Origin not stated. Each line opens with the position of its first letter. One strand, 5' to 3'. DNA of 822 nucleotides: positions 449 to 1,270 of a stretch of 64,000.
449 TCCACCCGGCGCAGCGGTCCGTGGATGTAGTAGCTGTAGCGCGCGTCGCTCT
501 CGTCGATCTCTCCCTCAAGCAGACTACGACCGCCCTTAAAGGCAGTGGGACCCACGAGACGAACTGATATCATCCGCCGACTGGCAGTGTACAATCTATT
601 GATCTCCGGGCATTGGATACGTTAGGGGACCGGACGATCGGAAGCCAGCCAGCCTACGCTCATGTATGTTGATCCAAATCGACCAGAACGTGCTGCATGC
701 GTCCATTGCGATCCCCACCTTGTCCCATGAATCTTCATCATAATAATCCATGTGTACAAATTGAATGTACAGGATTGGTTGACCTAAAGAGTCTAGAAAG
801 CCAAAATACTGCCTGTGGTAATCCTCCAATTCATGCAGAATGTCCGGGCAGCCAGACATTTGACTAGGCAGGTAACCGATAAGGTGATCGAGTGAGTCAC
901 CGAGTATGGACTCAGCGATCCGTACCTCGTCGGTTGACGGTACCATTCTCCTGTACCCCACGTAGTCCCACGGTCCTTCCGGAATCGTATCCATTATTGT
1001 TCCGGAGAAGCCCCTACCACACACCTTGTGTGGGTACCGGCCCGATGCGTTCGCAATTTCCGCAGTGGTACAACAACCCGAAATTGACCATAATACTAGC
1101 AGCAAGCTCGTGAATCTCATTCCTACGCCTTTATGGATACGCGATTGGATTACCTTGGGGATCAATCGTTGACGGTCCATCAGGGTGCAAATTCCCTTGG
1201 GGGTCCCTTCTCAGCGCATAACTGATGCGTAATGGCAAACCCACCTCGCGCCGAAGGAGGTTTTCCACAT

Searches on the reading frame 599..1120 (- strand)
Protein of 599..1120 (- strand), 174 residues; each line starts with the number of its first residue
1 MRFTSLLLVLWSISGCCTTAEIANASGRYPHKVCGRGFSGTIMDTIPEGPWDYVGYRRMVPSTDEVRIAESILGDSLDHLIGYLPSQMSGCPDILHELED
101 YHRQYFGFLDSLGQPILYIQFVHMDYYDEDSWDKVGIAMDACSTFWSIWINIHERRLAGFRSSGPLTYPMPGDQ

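Call 7: search_protein_families(library=pfam, proteins=[window:599-1120:-], max_evalue=1)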
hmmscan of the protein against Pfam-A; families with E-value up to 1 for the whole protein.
window:599-1120:- (174 aa): 0 families
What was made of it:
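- On T6SS-delivered Rhs effector: No PAAR or VgrG hit in Rhs1 (call 7).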

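Call 8: search_protein_families(library=ncbifam, proteins=[window:599-1120:-], max_evalue=1)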
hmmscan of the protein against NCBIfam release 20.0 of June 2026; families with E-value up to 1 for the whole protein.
window:599-1120:- (174 aa): 0 families

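Call 14: search_protein_families(library=padloc, proteins=[window:599-1120:-], max_evalue=1)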
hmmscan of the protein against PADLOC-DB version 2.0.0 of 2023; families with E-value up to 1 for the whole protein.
window:599-1120:- (174 aa): 0 families
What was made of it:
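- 596..1120 (-): Cognate immunity gene encoding a 174-aa lipoprotein. Its signal peptide plus lipobox, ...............|C, is encoded at 1073-1120. There is no Pfam, NCBIfam or PADLOC hit (calls 7, 8, 14).
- Tried and rejected: PADLOC and NCBIfam gave nothing for the tip or the immunity protein (calls 8, 14).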

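Call 28: find_homologous_proteins(query=window:599-1120:-, max_evalue=0.01)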
Query window:599-1120:- (174 aa): 1 proteins with E <= 0.01 among 50 candidates.
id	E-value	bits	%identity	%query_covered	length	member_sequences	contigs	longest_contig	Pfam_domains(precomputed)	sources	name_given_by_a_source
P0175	7.4e-119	412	100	100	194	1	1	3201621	-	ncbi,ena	-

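Call 29: find_encoding_contigs(protein=P0175, flank=3000, max_places=2)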
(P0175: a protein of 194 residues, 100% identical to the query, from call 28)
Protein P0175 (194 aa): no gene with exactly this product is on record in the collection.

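Call 42: list_cluster_members(proteins=[P0175])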
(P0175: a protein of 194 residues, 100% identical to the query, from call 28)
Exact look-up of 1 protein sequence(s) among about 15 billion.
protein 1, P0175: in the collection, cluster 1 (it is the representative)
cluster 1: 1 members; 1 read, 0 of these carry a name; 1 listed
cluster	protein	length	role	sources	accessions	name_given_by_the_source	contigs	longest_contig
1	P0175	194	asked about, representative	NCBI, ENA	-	-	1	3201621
